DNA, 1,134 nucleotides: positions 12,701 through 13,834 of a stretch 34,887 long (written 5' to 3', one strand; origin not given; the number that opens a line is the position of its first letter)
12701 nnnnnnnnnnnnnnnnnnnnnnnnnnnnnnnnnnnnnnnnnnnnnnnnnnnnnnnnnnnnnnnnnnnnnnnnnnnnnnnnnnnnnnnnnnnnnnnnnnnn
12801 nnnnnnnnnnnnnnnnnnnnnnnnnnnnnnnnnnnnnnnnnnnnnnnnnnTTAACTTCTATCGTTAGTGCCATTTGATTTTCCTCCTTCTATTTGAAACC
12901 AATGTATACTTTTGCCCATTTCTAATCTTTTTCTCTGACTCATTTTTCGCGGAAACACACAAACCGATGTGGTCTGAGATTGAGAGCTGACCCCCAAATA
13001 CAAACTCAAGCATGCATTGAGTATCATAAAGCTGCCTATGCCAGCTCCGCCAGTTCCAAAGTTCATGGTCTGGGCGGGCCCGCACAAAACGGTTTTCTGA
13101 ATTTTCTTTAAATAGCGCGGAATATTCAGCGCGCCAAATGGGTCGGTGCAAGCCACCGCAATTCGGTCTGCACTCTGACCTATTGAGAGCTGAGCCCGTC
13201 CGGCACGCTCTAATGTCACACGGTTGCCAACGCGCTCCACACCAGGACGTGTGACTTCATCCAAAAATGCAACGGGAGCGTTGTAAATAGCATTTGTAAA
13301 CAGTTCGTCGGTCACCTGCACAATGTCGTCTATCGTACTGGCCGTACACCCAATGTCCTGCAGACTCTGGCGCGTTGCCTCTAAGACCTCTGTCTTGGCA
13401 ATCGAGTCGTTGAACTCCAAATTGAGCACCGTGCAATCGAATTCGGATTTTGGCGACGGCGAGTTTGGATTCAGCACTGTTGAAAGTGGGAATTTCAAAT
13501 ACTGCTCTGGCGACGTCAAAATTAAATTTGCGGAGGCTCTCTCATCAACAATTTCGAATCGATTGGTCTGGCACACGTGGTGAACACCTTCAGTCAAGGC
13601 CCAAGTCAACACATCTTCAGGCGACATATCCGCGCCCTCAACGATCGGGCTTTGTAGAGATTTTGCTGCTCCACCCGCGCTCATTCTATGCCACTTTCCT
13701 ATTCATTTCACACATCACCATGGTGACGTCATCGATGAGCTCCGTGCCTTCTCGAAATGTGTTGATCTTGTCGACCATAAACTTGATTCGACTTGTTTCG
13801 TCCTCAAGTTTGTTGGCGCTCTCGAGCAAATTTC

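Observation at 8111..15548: Six-gene translationally coupled operon joining a partner-switching module to a CheA-like/CheY/REC-PATAN-TPR phosphorelay, with no sigma factor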

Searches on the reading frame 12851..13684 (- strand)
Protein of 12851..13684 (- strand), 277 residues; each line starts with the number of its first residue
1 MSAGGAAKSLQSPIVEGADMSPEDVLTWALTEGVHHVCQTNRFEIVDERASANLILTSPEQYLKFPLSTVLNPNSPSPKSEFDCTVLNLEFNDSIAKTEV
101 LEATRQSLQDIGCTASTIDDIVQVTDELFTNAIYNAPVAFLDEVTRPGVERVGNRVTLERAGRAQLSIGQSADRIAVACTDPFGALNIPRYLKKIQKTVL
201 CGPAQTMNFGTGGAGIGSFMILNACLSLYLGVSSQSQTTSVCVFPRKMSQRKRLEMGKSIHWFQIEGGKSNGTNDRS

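Call 4: search_protein_families(library=pfam, proteins=[window:12851-13684:-], max_evalue=0.01)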
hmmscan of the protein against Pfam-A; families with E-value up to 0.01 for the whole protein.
window:12851-13684:- (277 aa): 0 families

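Call 6: search_protein_families(library=pfam, proteins=[window:12851-13684:-], max_evalue=10)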
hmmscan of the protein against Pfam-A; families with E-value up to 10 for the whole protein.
window:12851-13684:- (277 aa): 1 family
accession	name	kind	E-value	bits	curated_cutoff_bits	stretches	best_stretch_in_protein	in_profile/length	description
PF13581.12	HATPase_c_2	-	0.022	15.2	27.4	1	99-135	10-46/127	Histidine kinase-like ATPase domain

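Call 13: search_protein_families(library=ncbifam, proteins=[window:12851-13684:-], max_evalue=1)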
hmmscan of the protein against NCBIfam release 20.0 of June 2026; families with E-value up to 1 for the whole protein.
window:12851-13684:- (277 aa): 0 families

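Call 14: find_homologous_proteins(query=window:12851-13684:-, max_evalue=0.001)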
Query window:12851-13684:- (277 aa): 26 proteins with E <= 0.001 among 968 candidates.
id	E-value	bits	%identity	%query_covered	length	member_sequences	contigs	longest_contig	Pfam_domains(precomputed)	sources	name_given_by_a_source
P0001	1.3e-180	617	100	100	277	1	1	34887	-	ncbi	-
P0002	5.0e-54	202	40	95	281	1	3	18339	-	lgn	-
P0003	6.0e-54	201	42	90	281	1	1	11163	-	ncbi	-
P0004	1.4e-52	197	41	90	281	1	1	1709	-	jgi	jgi:hypothetical protein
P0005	3.0e-52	196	42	90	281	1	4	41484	-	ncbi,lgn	-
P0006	1.2e-49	187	40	88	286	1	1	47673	-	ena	-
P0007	2.0e-49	187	38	90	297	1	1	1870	-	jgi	jgi:hypothetical protein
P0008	1.7e-47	180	38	87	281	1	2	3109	-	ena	-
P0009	6.5e-45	172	37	87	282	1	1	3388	-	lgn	-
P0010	2.8e-44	170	39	90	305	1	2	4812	-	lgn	-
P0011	1.1e-40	158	33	90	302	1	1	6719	-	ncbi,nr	ncbi:MAG: hypothetical protein KDD34_02350 [Bdellovibrionales bacterium]|nr:hypothetical protein [Bd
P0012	1.8e-36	144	35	87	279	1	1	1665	-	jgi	jgi:hypothetical protein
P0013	9.1e-36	142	36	88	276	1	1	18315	-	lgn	-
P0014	9.5e-36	142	30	91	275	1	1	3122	-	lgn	-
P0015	6.8e-33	132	32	91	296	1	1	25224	-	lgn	-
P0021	1.8e-15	75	32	62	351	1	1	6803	-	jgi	jgi:CheY-like chemotaxis protein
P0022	1.7e-14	72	27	95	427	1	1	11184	-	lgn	-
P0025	6.4e-9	54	35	52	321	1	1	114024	-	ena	-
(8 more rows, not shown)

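Call 16: search_solved_structures(query=A1, max_evalue=10, show_alignments=2)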
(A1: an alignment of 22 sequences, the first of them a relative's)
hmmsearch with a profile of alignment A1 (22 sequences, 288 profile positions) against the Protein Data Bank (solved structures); distinct sequences matched with E-value up to 10: 1.
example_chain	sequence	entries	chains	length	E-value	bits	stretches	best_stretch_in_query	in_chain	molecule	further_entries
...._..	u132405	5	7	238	0.87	12.2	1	79-136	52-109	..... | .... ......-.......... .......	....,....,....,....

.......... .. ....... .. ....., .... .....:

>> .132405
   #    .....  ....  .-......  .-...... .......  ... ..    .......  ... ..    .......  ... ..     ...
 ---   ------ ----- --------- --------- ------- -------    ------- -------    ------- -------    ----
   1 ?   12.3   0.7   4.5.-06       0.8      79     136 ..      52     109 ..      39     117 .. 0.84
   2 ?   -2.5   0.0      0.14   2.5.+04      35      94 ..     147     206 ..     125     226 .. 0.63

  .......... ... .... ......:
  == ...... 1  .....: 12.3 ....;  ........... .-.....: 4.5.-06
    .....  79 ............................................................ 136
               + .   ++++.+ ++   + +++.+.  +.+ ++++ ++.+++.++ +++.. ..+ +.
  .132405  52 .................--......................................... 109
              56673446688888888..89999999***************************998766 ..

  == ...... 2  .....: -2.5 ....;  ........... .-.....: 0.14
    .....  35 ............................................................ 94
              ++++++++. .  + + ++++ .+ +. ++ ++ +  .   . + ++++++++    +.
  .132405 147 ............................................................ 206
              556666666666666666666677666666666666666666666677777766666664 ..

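Call 25: predict_structure(alignment_id=A1)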
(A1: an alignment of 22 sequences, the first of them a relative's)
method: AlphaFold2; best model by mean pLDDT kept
length: 277 residues; sequences in the alignment: 22
mean_pLDDT: 88.3   pTM: 0.87
mean pLDDT of the five models: 88.3, 88.0, 86.9, 86.6, 86.4
residues with pLDDT >= 90: 205; 70-90: 32; 50-70: 27; < 50: 13
segments of 3 or more residues with pLDDT < 50: 1-5, 273-275
pLDDT, mean of each block of 10 residues (from residue 1): 45 87 96 95 90 97 98 97 98 97 98 96 97 80 56 81 94 97 94 95 80 81 97 96 94 93 83 51
secondary structure, 60 per line:
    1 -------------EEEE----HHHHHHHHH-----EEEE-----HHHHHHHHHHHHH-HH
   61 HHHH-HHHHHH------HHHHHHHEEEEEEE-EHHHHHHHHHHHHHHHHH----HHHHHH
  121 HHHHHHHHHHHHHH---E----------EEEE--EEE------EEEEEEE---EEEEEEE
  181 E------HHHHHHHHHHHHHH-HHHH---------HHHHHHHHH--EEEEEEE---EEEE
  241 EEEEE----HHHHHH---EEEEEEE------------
elements in order: E14-17 H22-30 E36-39 H45-57 H59-64 H66-71 H78-84 E85-91 H94-110 H115-134 E149-152 E155-157 E164-170 E174-181 H188-201 H203-206 H216-224 E227-233 E237-245 H250-255 E259-265

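Call 29: fold_search(model_id=the predicted structure, library=pdb)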
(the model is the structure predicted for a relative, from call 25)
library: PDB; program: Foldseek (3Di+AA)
matches with E <= 10: 441; with E <= 0.001: 13
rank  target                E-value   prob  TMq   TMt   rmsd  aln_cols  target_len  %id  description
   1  1til_E                4.6e-05  1.00  0.41  0.78   4.8       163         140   13  Crystal Structures of the ADP and ATP bound forms of the Bacillus Anti-sigma factor SpoIIAB in complex with the Anti-a (released 2004-06-15)
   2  1tid_A                5.9e-05  1.00  0.38  0.73   3.5       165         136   14  Crystal Structures of the ADP and ATP bound forms of the Bacillus Anti-sigma factor SpoIIAB in complex with the Anti-a (released 2004-06-15)
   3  1th8_A                1.4e-04  1.00  0.38  0.77   5.1       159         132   12  Crystal Structures of the ADP and ATP bound forms of the Bacillus Anti-sigma factor SpoIIAB in complex with the Anti-a (released 2004-06-15)
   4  1l0o_A                1.7e-04  1.00  0.40  0.74   4.6       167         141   13  Crystal Structure of the Bacillus stearothermophilus Anti-Sigma Factor SpoIIAB with the Sporulation Sigma Factor Sigma (released 2002-04-03)
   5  6m37_C                2.1e-04  1.00  0.29  0.67   8.2       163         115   11  The crystal structure of B. subtilis RsbV/RsbW complex in the hexagonal crystal form (released 2020-07-15)
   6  1tid_C                3.0e-04  1.00  0.39  0.77   4.7       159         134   14  Crystal Structures of the ADP and ATP bound forms of the Bacillus Anti-sigma factor SpoIIAB in complex with the Anti-a (released 2004-06-15)
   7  1thn_A                3.9e-04  1.00  0.40  0.77   4.3       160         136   13  Crystal Structures of the ADP and ATP bound forms of the Bacillus Anti-sigma factor SpoIIAB in complex with the Anti-a (released 2004-06-15)
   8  6m36_I                6.6e-04  1.00  0.29  0.68   5.0       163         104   14  The crystal structure of B. subtilis RsbV/RsbW complex in the monoclinic crystal form (released 2020-07-15)
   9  6m37_A                7.1e-04  1.00  0.35  0.80   3.7       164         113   12  The crystal structure of B. subtilis RsbV/RsbW complex in the hexagonal crystal form (released 2020-07-15)
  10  6m36_G                7.1e-04  1.00  0.31  0.77   3.9       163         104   11  The crystal structure of B. subtilis RsbV/RsbW complex in the monoclinic crystal form (released 2020-07-15)
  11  6kko_B                7.5e-04  1.00  0.42  0.66   6.1       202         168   14  The crystal structure of SiaB-SiaC complex from Pseudomonas aeruginosa (released 2020-06-10)
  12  6kko_A                8.0e-04  1.00  0.37  0.55   6.8       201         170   14  The crystal structure of SiaB-SiaC complex from Pseudomonas aeruginosa (released 2020-06-10)
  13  6m36_A                9.6e-04  1.00  0.33  0.84   3.4       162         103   10  The crystal structure of B. subtilis RsbV/RsbW complex in the monoclinic crystal form (released 2020-07-15)
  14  6m36_C                1.2e-03  1.00  0.30  0.74   4.5       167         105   11  The crystal structure of B. subtilis RsbV/RsbW complex in the monoclinic crystal form (released 2020-07-15)
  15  6dk7_F                1.2e-03  0.69  0.24  0.28  18.4       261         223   13  RetS histidine kinase region with cobalt (released 2019-03-20)
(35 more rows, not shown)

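Call 35: find_encoding_contigs(protein=P0022, flank=10000, max_places=3)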
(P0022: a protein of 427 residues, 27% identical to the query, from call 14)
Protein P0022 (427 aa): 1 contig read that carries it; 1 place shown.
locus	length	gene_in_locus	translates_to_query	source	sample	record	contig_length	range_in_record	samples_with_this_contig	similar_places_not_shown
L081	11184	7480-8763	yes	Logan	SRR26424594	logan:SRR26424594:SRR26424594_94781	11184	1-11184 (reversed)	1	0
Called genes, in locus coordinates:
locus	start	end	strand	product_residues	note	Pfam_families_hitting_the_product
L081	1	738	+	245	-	?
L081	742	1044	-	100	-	-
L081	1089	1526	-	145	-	-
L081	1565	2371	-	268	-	-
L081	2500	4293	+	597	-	PF01464:SLT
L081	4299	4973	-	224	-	PF00106:adh_short, PF01370:Epimerase, PF08659:KR, PF13561:adh_short_C2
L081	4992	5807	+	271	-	-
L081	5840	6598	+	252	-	-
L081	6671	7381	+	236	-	-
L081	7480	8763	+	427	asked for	-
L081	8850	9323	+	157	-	-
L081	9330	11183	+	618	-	?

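Call 49: search_protein_representatives(alignment_id=A1)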
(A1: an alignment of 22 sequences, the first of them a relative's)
Query: 22 sequences, 288 profile positions. Proteins with E-value up to 0.001 (for the whole library): 3103; up to 1e-10: 2597; up to 1e-30: 1039. The best 150 are listed.
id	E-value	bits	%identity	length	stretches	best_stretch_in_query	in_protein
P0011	5.4e-105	367.3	-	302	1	10-287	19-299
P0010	1.9e-98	345.9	-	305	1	1-287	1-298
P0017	5.1e-94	331.3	-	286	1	16-286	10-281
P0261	1.0e-90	320.5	-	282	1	1-285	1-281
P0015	5.0e-90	318.2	-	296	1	18-286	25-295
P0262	4.6e-89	315.1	-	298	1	1-282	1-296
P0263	2.3e-87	309.5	-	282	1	16-284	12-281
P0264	2.6e-86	306.0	-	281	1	25-283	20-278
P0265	1.9e-85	303.2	-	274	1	19-284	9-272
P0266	2.7e-85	302.7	-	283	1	14-285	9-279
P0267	1.2e-84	300.6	-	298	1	15-286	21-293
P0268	1.5e-84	300.2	-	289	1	15-284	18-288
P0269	7.9e-84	297.9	-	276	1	23-284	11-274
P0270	2.2e-83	296.4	-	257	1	31-284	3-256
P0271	4.3e-83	295.5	-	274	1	29-286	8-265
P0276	9.4e-81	287.8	-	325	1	25-284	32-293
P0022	9.3e-78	278.0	-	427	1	13-285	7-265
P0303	3.3e-73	263.0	-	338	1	10-286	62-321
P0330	5.8e-69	249.1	-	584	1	28-284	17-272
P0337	1.6e-66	241.0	-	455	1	19-285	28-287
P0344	3.4e-65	236.7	-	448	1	20-285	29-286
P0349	2.3e-64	234.0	-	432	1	26-286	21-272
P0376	3.0e-59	217.2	-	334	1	23-286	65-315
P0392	2.9e-57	210.7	-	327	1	32-286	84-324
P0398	5.1e-56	206.6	-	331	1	22-284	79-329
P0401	1.2e-55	205.4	-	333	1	29-287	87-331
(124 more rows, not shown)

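Call 60: find_encoding_contigs(protein=P0025, flank=8000, max_places=2)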
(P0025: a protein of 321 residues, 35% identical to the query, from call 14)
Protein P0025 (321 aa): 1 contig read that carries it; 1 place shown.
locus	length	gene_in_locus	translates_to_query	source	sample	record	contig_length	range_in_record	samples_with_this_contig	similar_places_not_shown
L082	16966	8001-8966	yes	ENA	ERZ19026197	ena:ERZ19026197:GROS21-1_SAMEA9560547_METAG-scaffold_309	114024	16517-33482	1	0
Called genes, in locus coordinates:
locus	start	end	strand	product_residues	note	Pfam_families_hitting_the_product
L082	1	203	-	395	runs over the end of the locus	-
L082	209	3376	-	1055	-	PF14559:TPR_19 (faint), PF13174:TPR_6 (faint), PF13428:TPR_14 (faint), PF13525:YfiO (faint), PF00515:TPR_1 (faint), PF07719:TPR_2 (faint), PF13176:TPR_7 (faint), PF13181:TPR_8 (faint), +3 more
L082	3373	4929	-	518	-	-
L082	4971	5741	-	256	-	-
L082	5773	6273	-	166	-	PF02472:ExbD (weak)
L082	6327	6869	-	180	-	PF02472:ExbD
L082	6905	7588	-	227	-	PF01618:MotA_ExbB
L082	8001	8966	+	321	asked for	-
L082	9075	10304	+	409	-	PF00180:Iso_dh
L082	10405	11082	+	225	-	PF08239:SH3_3 (weak)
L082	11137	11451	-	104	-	PF00085:Thioredoxin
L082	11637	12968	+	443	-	PF01547:SBP_bac_1, PF13416:SBP_bac_8, PF13531:SBP_bac_11, PF13343:SBP_bac_6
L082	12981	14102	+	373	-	PF00005:ABC_tran, PF13304:AAA_21 (faint), PF08402:TOBE_2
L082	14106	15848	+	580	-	PF00528:BPD_transp_1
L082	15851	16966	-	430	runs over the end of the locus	PF00860:Xan_ur_permease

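Call 61: find_encoding_contigs(protein=P0021, flank=8000, max_places=2)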
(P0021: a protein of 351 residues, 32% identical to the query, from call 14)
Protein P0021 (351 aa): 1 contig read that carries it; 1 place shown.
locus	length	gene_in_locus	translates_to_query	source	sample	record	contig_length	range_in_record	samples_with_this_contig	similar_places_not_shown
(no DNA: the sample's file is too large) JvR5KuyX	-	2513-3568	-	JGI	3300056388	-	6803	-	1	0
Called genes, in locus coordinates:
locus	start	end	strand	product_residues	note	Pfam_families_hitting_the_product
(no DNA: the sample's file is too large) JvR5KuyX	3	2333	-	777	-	?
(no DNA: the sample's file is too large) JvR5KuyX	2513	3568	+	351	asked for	-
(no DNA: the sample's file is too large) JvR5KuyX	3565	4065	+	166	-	-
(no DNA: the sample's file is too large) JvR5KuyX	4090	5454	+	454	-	PF00498:FHA, PF16697:Yop-YscD_cpl (weak), PF00158:Sigma54_activat, PF14532:Sigma54_activ_2, PF01078:Mg_chelatase (faint), PF07728:AAA_5 (weak), PF25601:AAA_lid_14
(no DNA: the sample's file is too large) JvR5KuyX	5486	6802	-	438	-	?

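Call 70: search_protein_families(library=pfam, proteins=[P0330, P0337, P0344, P0349, P0303, P0376, P0398, P0401, P0392, P0276], max_evalue=0.01)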
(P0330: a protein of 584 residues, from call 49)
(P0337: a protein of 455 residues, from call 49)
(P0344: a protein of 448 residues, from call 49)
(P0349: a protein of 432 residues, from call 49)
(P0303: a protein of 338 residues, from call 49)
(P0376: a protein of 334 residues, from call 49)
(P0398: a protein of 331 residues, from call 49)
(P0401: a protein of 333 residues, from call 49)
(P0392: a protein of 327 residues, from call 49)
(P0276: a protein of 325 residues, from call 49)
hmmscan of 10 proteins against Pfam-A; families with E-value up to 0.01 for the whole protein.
P0330 (584 aa): 4 families
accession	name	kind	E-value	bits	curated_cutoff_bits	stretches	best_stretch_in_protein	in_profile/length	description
PF00990.26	GGDEF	-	7.4e-38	130.3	23.8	1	419-573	3-160/161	Diguanylate cyclase, GGDEF domain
PF13426.13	PAS_9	-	4e-05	24.3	27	1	295-389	2-93/103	PAS domain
PF13188.13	PAS_8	-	5.5e-05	23.4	21.8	1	289-338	6-54/65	PAS domain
PF00989.32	PAS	-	0.00035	21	22.6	1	291-350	8-68/113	PAS fold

P0337 (455 aa): 0 families

P0344 (448 aa): 1 family
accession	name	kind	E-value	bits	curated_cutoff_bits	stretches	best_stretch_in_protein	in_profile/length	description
PF02518.31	HATPase_c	-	0.0019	19.1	26.4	1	143-268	6-110/111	Histidine kinase-, DNA gyrase B-, and HSP90-like ATPase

P0349 (432 aa): 0 families

P0303 (338 aa): 1 family
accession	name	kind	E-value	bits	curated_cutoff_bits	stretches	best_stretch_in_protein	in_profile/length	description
PF00072.30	Response_reg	-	0.00059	20.4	30.2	1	7-56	2-51/111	Response regulator receiver domain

P0376 (334 aa): 2 families
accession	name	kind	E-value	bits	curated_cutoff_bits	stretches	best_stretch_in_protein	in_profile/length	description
PF02518.31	HATPase_c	-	4.7e-05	24.2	26.4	1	172-281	6-93/111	Histidine kinase-, DNA gyrase B-, and HSP90-like ATPase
PF13581.12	HATPase_c_2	-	0.0065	16.9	27.4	0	150-268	10-105/127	Histidine kinase-like ATPase domain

P0398 (331 aa): 0 families

P0401 (333 aa): 1 family
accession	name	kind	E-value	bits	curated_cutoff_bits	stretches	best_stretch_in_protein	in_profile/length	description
PF13581.12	HATPase_c_2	-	0.005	17.3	27.4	0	162-283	7-103/127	Histidine kinase-like ATPase domain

P0392 (327 aa): 0 families

P0276 (325 aa): 0 families

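Call 78: list_cluster_members(proteins=[L073:9977-10462:+, L075:9980-10459:+, L048:9974-10453:+, window:12400-12873:-, window:12851-13684:-, L073:10567-12495:+])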
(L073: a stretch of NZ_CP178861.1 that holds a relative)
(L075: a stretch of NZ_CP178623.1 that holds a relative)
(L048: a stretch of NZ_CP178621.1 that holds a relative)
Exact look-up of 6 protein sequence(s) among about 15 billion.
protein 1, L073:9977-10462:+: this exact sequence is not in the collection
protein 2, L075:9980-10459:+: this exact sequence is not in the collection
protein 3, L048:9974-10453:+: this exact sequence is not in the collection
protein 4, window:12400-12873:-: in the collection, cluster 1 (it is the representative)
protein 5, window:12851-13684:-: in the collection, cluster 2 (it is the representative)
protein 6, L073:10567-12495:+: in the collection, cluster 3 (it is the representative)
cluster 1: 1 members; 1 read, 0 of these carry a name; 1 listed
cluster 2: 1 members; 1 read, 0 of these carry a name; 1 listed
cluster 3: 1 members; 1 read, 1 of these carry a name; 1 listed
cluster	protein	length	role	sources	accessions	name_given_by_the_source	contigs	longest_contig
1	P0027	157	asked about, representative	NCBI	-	-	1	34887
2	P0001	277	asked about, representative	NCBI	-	-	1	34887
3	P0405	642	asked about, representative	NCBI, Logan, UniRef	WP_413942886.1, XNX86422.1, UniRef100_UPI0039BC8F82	response regulator [Bdellovibrio sp. HCB-162] | response regulator n=1 Tax=Bdellovibrio sp. HCB-162 TaxID=3394234 RepID=UPI0039BC8F82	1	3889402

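Call 80: find_related_loci(query=A5, collection=metagenome_contigs, flank=6000)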
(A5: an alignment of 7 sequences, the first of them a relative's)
Query A5 (351 aa) in metagenome_contigs; peptide patterns used: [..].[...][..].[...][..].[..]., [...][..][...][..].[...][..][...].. (x = any residue, [..] = any of these).
403 stretches matched a pattern; 115 encode a relative of the query (tblastn E <= 1e-3); the best 80 are kept; 80 distinct loci.
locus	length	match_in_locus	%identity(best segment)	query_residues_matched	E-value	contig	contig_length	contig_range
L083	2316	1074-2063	69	3-334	3e-170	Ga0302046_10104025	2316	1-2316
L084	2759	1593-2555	71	14-334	3e-167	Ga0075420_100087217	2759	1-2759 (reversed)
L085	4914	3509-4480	72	14-337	6e-161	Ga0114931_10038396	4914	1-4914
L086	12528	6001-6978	70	14-339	1e-157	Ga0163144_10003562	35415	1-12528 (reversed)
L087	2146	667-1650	68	14-341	5e-169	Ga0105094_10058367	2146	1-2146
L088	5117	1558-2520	70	14-334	1e-157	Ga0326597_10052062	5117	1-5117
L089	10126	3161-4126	70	14-335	4e-155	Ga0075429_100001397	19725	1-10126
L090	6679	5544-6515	68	14-337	4e-154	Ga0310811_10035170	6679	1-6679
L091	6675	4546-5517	68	14-337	4e-154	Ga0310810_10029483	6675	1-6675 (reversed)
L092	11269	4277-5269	67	14-351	8e-153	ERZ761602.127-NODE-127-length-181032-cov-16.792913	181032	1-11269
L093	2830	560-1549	68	16-344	4e-160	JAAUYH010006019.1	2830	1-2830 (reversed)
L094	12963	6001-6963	69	14-334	1e-151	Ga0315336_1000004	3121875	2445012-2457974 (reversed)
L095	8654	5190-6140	70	18-334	1e-150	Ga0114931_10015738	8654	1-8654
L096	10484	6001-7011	66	14-351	3e-150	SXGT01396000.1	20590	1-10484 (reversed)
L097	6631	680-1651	69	14-337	1e-150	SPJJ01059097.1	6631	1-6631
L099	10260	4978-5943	69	14-335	1e-149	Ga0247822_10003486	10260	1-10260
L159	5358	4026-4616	32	135-331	1e-35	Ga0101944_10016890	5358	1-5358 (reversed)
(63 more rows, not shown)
